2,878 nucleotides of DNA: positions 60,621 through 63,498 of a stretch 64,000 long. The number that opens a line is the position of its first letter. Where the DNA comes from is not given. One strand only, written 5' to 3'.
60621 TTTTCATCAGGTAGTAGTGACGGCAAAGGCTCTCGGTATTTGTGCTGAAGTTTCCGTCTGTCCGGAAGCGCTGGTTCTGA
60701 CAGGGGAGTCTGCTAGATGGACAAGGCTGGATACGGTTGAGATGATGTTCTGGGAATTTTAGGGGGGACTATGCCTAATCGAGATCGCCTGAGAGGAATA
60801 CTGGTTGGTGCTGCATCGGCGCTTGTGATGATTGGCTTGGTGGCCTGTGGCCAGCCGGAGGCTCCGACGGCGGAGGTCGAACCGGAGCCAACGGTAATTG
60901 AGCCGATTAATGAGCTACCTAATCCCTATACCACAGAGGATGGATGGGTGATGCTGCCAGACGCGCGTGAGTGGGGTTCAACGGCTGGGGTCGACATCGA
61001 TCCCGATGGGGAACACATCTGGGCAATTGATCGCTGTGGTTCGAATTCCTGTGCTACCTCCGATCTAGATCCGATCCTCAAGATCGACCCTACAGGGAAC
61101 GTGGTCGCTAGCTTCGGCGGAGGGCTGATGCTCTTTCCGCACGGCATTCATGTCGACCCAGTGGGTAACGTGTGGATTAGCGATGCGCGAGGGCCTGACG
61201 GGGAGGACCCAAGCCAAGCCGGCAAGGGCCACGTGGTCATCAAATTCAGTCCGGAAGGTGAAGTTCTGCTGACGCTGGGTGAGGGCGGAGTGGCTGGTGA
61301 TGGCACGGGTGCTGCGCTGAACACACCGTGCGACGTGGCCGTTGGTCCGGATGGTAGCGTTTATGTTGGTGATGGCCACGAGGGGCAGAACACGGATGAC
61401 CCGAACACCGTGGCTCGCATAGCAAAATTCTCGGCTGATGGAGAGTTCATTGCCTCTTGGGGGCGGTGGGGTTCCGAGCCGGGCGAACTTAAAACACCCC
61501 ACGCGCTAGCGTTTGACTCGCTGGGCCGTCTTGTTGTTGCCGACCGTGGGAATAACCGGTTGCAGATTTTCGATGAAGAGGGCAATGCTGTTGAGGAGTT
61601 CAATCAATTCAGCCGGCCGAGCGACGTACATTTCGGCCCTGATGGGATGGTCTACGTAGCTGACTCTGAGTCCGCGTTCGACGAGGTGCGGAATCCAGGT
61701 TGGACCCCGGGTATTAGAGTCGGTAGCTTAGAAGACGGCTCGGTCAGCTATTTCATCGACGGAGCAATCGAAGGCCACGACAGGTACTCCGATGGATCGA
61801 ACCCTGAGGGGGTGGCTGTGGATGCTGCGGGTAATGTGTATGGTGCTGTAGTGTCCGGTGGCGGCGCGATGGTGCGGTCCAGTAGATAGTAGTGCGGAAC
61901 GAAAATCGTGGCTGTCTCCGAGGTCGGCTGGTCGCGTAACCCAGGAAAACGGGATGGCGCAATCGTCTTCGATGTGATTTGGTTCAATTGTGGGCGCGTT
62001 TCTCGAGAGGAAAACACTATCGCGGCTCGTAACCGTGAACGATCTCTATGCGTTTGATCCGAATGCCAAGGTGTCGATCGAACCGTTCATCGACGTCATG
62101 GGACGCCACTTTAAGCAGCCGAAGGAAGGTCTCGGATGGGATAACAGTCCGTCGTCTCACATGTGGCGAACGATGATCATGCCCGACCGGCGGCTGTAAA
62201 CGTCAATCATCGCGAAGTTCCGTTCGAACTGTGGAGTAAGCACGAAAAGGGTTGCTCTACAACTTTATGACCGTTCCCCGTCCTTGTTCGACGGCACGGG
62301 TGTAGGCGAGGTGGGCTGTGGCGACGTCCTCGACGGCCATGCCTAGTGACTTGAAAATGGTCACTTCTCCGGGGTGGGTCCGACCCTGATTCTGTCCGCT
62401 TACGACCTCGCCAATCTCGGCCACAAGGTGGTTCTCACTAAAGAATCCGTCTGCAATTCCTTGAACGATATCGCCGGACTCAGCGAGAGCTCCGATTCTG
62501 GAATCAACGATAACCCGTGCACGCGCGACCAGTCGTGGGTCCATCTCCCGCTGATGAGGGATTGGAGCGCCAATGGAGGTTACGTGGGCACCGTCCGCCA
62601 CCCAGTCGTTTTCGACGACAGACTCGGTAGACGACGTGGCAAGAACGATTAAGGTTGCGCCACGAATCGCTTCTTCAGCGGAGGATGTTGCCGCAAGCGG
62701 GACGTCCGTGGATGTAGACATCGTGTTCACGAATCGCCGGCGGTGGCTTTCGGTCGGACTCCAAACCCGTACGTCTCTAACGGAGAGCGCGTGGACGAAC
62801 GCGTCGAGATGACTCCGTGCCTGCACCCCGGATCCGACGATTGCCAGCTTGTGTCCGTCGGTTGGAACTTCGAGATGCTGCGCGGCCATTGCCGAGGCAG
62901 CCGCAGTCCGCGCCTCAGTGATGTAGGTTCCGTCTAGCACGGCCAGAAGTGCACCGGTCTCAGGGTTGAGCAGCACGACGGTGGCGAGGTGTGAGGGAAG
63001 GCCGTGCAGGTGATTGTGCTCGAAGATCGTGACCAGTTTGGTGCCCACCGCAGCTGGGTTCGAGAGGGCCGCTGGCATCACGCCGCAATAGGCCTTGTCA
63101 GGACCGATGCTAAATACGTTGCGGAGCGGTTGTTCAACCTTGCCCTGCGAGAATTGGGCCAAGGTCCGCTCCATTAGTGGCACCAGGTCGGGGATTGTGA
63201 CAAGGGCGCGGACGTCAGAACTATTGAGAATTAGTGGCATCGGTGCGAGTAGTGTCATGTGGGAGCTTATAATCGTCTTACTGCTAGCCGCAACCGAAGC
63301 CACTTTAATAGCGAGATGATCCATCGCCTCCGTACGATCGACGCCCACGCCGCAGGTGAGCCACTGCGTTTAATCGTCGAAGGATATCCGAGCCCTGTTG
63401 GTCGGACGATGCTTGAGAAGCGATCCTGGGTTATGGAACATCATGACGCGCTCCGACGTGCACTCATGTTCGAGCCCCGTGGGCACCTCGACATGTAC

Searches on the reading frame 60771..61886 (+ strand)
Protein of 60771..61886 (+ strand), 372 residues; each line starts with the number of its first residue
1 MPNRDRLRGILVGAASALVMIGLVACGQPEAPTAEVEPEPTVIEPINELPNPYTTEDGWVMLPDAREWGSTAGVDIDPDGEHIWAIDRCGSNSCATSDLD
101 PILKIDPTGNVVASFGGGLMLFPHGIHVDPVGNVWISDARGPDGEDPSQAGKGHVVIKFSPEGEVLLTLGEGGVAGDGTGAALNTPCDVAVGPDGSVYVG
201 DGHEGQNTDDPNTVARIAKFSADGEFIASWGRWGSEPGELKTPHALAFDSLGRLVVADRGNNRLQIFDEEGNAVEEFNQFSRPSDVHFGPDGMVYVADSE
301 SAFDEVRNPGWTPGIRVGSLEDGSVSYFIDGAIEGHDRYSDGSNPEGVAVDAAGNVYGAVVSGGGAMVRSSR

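Call 42: search_protein_families(library=pfam, proteins=[window:60771-61886:+], max_evalue=0.00001)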
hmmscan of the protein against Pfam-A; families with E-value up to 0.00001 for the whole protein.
window:60771-61886:+ (372 aa): 4 families
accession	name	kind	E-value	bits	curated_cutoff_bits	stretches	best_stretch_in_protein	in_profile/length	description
PF01436.27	NHL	-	3.4e-20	71.4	20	1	242-267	3-28/28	NHL repeat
PF20067.5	SSL_N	-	4.9e-08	33.1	18.9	0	341-363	19-41/46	Strictosidine synthase-like, N-terminal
PF08450.18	SGL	-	9.7e-08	32.3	26.3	0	184-292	86-188/246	SMP-30/Gluconolactonase/LRE-like region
PF25021.1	TEN_NHL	-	8.7e-07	28.7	27.1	0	176-201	23-48/357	Teneurin NHL domain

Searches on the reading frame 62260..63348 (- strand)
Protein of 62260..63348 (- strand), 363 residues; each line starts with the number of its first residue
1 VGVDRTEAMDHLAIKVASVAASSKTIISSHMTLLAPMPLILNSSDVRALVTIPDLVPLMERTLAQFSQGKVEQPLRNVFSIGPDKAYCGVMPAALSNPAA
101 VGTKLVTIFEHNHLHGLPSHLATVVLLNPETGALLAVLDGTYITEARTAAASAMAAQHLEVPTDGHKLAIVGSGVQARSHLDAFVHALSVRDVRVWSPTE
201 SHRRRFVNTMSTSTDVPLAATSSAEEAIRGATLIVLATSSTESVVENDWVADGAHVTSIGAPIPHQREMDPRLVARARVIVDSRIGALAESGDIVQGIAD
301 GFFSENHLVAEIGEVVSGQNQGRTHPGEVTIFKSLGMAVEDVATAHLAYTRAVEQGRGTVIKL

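Call 42: search_protein_families(library=pfam, proteins=[window:62260-63348:-], max_evalue=0.00001)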
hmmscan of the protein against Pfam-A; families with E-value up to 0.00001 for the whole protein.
window:62260-63348:- (363 aa): 1 family
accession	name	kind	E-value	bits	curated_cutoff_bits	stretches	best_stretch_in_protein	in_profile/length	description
PF02423.21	OCD_Mu_crystall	-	4e-80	269.6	24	1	39-355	4-313/314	Ornithine cyclodeaminase/mu-crystallin family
